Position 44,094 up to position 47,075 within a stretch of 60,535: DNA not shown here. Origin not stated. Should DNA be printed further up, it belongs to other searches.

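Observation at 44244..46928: Catalytically degenerate DXS homologue fused to a class I terpene-synthase-like domain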

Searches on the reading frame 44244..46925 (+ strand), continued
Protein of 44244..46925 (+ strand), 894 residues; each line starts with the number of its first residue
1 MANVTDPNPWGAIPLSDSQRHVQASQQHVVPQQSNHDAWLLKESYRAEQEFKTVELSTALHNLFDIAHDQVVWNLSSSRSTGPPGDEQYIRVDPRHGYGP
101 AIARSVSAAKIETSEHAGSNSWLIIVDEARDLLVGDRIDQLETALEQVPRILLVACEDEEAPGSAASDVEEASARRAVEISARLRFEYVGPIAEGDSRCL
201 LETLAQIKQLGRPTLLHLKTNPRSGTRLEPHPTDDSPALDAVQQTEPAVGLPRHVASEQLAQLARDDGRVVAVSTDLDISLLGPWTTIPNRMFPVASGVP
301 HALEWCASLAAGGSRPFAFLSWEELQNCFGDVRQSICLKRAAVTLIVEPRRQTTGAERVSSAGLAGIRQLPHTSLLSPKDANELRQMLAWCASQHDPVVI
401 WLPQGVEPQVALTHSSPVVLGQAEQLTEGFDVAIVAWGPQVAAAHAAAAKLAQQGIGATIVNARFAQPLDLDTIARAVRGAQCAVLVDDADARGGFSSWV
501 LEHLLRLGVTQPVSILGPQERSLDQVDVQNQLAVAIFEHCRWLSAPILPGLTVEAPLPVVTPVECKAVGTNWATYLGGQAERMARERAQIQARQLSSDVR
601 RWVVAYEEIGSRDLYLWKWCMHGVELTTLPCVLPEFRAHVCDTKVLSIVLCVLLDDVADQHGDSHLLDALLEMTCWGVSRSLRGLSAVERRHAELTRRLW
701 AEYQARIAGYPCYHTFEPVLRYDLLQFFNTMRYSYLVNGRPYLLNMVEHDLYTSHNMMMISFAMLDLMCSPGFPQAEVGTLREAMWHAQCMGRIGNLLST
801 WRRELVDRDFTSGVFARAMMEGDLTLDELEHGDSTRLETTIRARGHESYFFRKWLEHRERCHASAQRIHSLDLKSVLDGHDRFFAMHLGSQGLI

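Call 60: predict_structure(alignment_id=A1)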
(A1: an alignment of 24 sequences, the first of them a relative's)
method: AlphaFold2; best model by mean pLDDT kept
length: 894 residues; sequences in the alignment: 24
mean_pLDDT: 72.2   pTM: 0.58
mean pLDDT of the five models: 72.2, 70.1, 69.6, 68.6, 68.5
residues with pLDDT >= 90: 167; 70-90: 426; 50-70: 131; < 50: 170
segments of 3 or more residues with pLDDT < 50: 1-54, 75-119, 160-165, 222-249, 351-356, 548-570, 745-750
pLDDT, mean of each block of 10 residues (from residue 1): 31 30 25 27 27 55 65 46 32 43 34 36 76 64 68 73 45 76 81 67 80 80 33 29 35 87 88 75 76 74 88 89 85 90 88 50 82 91 92 93 68 74 91 91 91 90 92 92 86 74 81 78 62 86 60 40 36 63 73 77 84 79 87 82 90 83 81 75 82 90 90 92 87 74 51 71 93 90 89 83 83 81 86 91 88 89 89 83 77 62
secondary structure, 60 per line:
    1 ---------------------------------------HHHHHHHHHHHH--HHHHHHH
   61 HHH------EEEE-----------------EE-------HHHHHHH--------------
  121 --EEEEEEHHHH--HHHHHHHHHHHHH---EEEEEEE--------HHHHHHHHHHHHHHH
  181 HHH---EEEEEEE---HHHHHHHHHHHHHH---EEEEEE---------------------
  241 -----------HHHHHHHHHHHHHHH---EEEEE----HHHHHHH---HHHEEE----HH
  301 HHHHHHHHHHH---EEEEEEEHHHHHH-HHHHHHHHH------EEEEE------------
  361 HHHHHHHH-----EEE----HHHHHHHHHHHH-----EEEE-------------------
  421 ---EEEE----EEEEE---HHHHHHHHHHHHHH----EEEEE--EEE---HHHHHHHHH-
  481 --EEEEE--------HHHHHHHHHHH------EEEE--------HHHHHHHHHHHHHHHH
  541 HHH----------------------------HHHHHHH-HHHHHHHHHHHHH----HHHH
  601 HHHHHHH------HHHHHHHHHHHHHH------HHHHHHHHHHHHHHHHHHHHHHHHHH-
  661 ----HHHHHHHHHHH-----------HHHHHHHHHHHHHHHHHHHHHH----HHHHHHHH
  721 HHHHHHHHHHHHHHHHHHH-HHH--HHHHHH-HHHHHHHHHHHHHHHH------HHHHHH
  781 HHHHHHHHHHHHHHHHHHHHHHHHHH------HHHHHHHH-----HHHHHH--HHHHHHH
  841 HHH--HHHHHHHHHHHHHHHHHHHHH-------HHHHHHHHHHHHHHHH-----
elements in order (helices of 4 or more, strands of 3 or more residues): H40-51 H54-63 E70-73 H100-106 E123-128 H129-132 H135-147 E151-157 H166-183 E187-193 H197-210 E214-219 H252-266 E270-274 H279-285 E292-294 H299-311 E315-321 H322-327 H329-337 E344-348 H361-368 E374-376 H381-392 E398-401 E424-427 E432-436 H440-453 E458-462 E465-467 H471-479 E483-487 H496-506 E513-516 H525-543 H572-578 H580-592 H597-607 H614-627 H634-659 H665-675 H687-708 H713-739 H746-751 H753-768 H775-806 H813-820 H826-831 H834-843 H846-866 H874-889

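Call 64: fold_search(model_id=the predicted structure, library=pdb)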
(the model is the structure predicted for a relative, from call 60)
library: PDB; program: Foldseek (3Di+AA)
matches with E <= 10: 1311; with E <= 0.001: 250
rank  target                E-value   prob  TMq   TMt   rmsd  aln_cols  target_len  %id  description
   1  8a8y_B                2.9e-21  1.00  0.29  0.52  13.0       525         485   22  Structure of truncated 1-deoxy-D-xylulose 5-phosphate synthase (DXS) from Klebsiella pneumoniae (released 2023-07-05)
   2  8a8y_A                8.2e-21  1.00  0.29  0.52  14.3       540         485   21  Structure of truncated 1-deoxy-D-xylulose 5-phosphate synthase (DXS) from Klebsiella pneumoniae (released 2023-07-05)
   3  8a5k_B                2.4e-20  1.00  0.29  0.45  14.1       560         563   21  Structural analysis of 1-deoxy-D-xylulose 5-phosphate synthase from Pseudomonas aeruginosa and Klebsiella pneumoniae r (released 2023-07-05)
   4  2o1s_A                2.6e-20  1.00  0.29  0.47  14.9       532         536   22  1-deoxy-D-xylulose 5-phosphate synthase (DXS) from Escherichia coli (released 2006-12-26)
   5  8a5k_C                2.6e-20  1.00  0.30  0.45  14.8       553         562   21  Structural analysis of 1-deoxy-D-xylulose 5-phosphate synthase from Pseudomonas aeruginosa and Klebsiella pneumoniae r (released 2023-07-05)
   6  2o1x_B                2.8e-20  1.00  0.29  0.43  11.2       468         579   24  1-deoxy-D-xylulose 5-phosphate synthase (DXS) from Deinococcus radiodurans (released 2006-12-26)
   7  2o1x_C                2.8e-20  1.00  0.29  0.47  15.1       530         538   23  1-deoxy-D-xylulose 5-phosphate synthase (DXS) from Deinococcus radiodurans (released 2006-12-26)
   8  8a45_F                3.2e-20  1.00  0.30  0.44  17.1       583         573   20  Structural analysis of 1-deoxy-D-xylulose 5-phosphate synthase from Pseudomonas aeruginosa with 2-acetyl thiamine diph (released 2023-07-05)
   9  6xxg_AAA              3.3e-20  1.00  0.29  0.44  12.4       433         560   24  Structure of truncated 1-deoxy-D-xylulose 5-phosphate synthase (DXS) from Deinococcus radiodurans (released 2021-01-20)
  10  8a45_E                3.3e-20  1.00  0.30  0.45  14.4       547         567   20  Structural analysis of 1-deoxy-D-xylulose 5-phosphate synthase from Pseudomonas aeruginosa with 2-acetyl thiamine diph (released 2023-07-05)
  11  8a4d_F                3.6e-20  1.00  0.30  0.46  16.0       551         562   21  1-deoxy-D-xylulose 5-phosphate synthase from Pseudomonas aeruginosa with a thiamine analog inhibitor (released 2023-07-12)
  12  8bzx_A                5.0e-20  1.00  0.29  0.46  16.6       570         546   20  1-deoxy-D-xylulose 5-phosphate synthase from Klebsiella pneumoniae (kpDXPS),co-crystal with thiamine monophosphate ana (released 2023-06-14)
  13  8a5k_F                5.2e-20  1.00  0.30  0.46  17.2       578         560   20  Structural analysis of 1-deoxy-D-xylulose 5-phosphate synthase from Pseudomonas aeruginosa and Klebsiella pneumoniae r (released 2023-07-05)
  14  8a29_F                5.7e-20  1.00  0.29  0.46  14.9       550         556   21  Apo 1-deoxy-D-xylulose 5-phosphate synthase from Pseudomonas aeruginosa (released 2023-06-14)
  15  8a45_C                6.2e-20  1.00  0.30  0.46  14.6       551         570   20  Structural analysis of 1-deoxy-D-xylulose 5-phosphate synthase from Pseudomonas aeruginosa with 2-acetyl thiamine diph (released 2023-07-05)
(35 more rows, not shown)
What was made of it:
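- On DXS (NCBIfam TIGR00204 / EC 2.2.1.7): The Foldseek top 50 are all DXS, E ~3e-21, 430-590 aligned columns (call 64).
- Checked: With the full-length AlphaFold model, the top 50 PDB matches are all DXS (E ~3e-21, 430-590 aligned columns) (calls 60, 64).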
